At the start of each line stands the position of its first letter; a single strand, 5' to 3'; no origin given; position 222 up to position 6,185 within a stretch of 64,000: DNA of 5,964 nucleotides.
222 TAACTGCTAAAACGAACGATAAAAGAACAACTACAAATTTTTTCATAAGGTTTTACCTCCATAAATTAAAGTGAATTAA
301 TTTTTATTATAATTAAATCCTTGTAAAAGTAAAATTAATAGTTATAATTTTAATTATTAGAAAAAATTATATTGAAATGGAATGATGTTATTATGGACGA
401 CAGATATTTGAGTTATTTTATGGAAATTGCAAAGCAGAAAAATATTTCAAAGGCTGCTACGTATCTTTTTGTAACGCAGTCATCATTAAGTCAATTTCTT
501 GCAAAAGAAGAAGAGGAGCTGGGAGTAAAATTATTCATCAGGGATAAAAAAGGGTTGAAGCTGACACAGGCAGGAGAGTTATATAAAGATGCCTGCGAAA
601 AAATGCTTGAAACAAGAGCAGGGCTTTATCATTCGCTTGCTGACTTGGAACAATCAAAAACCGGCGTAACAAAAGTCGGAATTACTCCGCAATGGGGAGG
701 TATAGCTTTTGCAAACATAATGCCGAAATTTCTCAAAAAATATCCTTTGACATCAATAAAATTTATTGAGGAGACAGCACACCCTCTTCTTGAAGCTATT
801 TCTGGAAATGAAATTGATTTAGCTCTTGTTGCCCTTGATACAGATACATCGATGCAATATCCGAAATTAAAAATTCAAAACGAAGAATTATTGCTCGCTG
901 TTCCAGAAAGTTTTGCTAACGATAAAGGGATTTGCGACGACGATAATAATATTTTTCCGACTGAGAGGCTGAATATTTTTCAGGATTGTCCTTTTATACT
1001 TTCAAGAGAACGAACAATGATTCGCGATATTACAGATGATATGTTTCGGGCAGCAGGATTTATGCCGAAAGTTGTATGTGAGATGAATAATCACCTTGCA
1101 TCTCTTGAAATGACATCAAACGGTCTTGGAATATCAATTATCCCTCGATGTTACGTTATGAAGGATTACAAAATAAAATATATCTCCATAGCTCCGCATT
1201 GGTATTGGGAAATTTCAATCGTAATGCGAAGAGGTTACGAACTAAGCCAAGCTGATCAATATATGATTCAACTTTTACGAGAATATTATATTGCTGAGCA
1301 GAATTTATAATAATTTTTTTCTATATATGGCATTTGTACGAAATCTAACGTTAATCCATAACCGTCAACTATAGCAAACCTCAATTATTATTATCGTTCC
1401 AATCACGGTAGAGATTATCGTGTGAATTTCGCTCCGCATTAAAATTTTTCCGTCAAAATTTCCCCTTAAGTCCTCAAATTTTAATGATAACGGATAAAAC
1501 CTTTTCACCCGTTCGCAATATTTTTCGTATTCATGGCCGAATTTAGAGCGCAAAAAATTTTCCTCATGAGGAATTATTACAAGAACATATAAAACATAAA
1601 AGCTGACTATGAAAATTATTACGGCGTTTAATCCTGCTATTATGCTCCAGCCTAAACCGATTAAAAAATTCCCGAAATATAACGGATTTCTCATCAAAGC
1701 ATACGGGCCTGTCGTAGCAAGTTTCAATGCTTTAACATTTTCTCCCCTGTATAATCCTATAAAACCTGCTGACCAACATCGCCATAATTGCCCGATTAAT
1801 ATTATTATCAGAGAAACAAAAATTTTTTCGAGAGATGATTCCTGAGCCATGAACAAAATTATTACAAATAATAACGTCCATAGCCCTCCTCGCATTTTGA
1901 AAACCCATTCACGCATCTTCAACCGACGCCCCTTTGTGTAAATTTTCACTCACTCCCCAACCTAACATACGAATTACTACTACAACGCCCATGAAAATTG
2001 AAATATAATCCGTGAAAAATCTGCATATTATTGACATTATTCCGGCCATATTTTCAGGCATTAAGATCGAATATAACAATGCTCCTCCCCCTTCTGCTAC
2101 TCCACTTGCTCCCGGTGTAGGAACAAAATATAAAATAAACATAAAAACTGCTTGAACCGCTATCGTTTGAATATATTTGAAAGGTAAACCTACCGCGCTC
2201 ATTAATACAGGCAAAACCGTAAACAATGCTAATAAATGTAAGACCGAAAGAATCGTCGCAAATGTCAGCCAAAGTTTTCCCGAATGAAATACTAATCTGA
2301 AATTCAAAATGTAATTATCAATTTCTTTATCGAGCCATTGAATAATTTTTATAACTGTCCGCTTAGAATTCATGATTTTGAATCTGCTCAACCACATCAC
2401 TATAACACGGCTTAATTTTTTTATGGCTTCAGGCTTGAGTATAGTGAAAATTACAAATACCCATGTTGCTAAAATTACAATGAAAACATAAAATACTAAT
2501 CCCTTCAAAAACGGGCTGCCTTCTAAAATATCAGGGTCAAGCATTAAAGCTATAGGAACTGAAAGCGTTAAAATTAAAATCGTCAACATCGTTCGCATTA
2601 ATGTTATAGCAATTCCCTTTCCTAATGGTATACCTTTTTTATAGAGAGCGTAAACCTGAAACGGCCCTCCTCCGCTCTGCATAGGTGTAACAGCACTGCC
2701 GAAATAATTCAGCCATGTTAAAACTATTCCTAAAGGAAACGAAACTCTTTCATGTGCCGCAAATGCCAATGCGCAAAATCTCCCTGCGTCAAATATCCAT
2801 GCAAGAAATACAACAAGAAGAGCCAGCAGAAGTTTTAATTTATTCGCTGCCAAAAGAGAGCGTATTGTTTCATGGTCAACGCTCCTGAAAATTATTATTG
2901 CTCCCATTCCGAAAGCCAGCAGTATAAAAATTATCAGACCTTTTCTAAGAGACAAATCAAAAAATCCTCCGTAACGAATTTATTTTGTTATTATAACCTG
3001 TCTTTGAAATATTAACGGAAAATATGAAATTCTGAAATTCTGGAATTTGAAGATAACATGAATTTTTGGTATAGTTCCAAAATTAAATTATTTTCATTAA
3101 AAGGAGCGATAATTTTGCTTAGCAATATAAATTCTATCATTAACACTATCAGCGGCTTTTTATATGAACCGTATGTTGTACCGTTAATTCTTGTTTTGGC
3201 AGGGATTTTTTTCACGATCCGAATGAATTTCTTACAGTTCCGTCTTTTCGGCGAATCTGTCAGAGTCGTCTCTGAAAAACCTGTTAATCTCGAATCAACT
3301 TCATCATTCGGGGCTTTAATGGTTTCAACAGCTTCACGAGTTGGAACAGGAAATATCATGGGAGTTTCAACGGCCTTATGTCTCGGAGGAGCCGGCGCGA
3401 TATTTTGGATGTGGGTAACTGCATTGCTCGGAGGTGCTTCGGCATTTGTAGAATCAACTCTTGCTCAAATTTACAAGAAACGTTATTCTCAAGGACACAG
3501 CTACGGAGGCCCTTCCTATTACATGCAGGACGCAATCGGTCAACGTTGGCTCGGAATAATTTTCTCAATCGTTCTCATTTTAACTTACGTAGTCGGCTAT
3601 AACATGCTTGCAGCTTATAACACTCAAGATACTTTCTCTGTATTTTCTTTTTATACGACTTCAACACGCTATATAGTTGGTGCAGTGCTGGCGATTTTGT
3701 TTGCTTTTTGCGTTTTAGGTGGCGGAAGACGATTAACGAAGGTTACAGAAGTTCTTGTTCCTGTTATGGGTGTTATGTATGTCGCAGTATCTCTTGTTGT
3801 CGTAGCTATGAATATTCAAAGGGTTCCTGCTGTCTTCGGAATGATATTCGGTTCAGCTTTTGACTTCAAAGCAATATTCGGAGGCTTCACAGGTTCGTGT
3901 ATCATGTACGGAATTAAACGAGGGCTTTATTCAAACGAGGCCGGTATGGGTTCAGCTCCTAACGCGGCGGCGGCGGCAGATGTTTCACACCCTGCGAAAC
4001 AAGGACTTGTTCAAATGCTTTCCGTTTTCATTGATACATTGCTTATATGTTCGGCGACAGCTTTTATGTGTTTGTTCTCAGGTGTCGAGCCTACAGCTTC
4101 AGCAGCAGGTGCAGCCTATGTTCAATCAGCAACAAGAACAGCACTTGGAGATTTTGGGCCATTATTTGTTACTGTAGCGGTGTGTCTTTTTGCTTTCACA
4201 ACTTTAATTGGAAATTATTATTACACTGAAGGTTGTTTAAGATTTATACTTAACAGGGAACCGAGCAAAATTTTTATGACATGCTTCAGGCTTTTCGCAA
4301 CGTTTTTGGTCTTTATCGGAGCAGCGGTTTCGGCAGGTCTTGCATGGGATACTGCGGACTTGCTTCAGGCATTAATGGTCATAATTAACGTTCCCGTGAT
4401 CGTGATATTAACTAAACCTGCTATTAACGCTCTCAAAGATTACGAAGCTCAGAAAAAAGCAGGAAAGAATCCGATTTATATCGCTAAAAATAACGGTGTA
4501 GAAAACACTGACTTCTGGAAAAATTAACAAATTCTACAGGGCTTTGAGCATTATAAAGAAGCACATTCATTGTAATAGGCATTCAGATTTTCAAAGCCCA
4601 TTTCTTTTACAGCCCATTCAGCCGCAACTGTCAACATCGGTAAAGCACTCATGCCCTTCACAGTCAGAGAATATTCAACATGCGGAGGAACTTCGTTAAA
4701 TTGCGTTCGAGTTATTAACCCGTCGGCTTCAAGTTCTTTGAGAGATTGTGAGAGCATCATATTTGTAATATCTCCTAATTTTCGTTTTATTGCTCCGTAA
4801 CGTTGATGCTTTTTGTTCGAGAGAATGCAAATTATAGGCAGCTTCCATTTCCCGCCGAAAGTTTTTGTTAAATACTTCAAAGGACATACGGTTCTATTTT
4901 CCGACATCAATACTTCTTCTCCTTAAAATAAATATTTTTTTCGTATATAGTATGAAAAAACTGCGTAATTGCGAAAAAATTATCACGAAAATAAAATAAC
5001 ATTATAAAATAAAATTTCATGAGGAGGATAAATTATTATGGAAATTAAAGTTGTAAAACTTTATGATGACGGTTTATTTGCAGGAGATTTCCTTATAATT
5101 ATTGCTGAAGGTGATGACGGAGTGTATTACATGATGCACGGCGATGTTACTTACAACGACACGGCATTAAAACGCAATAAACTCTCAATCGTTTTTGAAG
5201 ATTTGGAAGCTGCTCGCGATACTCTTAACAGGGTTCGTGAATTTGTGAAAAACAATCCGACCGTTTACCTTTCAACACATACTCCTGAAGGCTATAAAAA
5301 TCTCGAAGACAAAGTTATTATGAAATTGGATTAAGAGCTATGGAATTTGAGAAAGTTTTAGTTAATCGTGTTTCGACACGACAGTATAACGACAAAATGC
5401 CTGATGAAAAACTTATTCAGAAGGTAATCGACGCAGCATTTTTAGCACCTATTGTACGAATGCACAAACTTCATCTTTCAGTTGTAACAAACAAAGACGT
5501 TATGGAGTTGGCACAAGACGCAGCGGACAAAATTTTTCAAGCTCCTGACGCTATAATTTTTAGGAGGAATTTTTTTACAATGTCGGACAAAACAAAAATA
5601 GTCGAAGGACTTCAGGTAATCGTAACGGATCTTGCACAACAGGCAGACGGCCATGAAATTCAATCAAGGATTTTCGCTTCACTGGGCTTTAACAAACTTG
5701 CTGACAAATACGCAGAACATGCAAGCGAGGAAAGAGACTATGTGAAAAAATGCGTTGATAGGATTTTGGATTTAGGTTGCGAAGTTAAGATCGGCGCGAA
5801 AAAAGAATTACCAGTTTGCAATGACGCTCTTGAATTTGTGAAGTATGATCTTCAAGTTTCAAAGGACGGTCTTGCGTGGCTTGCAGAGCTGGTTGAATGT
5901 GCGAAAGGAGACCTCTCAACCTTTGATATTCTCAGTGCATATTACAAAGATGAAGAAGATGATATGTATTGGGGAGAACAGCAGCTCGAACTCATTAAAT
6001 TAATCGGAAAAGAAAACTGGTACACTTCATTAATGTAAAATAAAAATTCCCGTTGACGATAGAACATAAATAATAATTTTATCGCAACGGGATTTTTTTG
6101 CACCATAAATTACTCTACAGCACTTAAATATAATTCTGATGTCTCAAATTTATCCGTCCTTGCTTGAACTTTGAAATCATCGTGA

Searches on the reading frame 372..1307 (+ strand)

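Call 39: search_protein_families(library=pfam, proteins=[window:372-1307:+], max_evalue=0.00001)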
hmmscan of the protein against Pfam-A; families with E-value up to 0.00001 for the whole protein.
window:372-1307:+ (312 aa): 2 families
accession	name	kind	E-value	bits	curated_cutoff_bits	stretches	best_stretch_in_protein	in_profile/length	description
PF03466.25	LysR_substrate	-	7.1e-25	88.1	28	1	95-305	3-207/209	LysR substrate binding domain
PF00126.33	HTH_1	-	5.1e-17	62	26.6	1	12-69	3-60/60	Bacterial regulatory helix-turn-helix protein, lysR family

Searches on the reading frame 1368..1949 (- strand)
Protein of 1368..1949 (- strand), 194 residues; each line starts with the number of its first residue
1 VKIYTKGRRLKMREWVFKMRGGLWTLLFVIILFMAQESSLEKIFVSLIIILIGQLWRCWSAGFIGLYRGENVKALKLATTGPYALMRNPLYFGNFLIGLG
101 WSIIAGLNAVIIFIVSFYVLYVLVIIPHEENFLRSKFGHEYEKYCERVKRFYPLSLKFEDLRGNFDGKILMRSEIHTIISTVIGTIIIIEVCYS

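Call 39: search_protein_families(library=pfam, proteins=[window:1368-1949:-], max_evalue=0.00001)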
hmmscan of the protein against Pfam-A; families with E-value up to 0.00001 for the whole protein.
window:1368-1949:- (194 aa): 2 families
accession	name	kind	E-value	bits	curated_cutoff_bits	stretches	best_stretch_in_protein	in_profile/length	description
PF04191.18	PEMT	-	1.2e-11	45.4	25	1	47-139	7-104/105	Phospholipid methyltransferase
PF01222.22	ERG4_ERG24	-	1.6e-10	40.8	27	1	76-149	350-424/432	Ergosterol biosynthesis ERG4/ERG24 family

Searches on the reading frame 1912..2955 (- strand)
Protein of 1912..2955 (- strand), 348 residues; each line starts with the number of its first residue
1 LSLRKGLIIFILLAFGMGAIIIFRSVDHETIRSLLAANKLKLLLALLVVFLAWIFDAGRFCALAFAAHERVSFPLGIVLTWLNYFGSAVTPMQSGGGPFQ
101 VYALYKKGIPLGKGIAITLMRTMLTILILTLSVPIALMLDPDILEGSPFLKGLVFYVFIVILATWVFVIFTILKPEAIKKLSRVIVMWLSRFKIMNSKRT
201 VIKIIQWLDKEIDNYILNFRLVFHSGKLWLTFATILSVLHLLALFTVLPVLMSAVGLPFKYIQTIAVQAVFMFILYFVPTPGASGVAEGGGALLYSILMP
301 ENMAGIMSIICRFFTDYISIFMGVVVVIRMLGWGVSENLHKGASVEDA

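Call 39: search_protein_families(library=pfam, proteins=[window:1912-2955:-], max_evalue=0.00001)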
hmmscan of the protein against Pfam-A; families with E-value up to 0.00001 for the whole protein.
window:1912-2955:- (348 aa): 1 family
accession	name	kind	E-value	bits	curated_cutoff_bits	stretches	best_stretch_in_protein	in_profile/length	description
PF03706.18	LPG_synthase_TM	-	5.4e-32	111.9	33.4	1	12-321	2-300/302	Lysylphosphatidylglycerol synthase TM region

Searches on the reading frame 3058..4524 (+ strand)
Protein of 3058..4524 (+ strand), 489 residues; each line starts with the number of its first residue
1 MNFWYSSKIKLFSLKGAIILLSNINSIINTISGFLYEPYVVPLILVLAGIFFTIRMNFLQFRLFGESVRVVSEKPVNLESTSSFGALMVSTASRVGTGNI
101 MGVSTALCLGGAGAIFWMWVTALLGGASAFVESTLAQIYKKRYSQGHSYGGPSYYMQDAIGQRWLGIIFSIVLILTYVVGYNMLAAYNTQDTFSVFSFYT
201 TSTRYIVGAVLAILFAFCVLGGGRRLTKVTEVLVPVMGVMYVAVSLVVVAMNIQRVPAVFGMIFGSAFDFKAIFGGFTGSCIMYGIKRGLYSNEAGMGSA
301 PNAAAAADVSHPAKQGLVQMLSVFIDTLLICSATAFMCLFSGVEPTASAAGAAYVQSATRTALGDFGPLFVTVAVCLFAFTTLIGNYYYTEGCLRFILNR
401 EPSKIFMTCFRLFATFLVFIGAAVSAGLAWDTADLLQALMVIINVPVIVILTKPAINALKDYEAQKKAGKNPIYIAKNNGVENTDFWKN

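Call 39: search_protein_families(library=pfam, proteins=[window:3058-4524:+], max_evalue=0.00001)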
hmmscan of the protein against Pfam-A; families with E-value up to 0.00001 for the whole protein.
window:3058-4524:+ (489 aa): 1 family
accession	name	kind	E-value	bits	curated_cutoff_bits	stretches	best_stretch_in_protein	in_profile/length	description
PF01235.23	Na_Ala_symp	-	1.1e-150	502.8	24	1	77-473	9-391/392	Sodium:alanine symporter family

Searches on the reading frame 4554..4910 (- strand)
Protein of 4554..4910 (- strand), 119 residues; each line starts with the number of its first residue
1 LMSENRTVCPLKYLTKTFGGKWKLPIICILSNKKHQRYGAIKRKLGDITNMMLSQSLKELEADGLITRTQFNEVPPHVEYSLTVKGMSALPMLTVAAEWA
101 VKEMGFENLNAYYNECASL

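Call 50: search_protein_families(library=pfam, proteins=[window:4554-4910:-], max_evalue=0.001)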
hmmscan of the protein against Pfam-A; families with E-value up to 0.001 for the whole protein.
window:4554-4910:- (119 aa): 1 family
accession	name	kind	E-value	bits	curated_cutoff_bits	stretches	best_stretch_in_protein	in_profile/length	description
PF01638.23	HxlR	-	4.2e-24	84.7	20.8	1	19-103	3-86/91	HxlR-like helix-turn-helix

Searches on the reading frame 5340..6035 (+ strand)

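Call 39: search_protein_families(library=pfam, proteins=[window:5340-6035:+], max_evalue=0.00001)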
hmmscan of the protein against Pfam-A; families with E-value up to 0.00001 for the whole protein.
window:5340-6035:+ (232 aa): 1 family
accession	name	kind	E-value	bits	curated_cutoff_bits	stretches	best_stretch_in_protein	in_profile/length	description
PF00210.30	Ferritin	-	3.6e-13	50.1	24.5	1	109-222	22-142/142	Ferritin-like domain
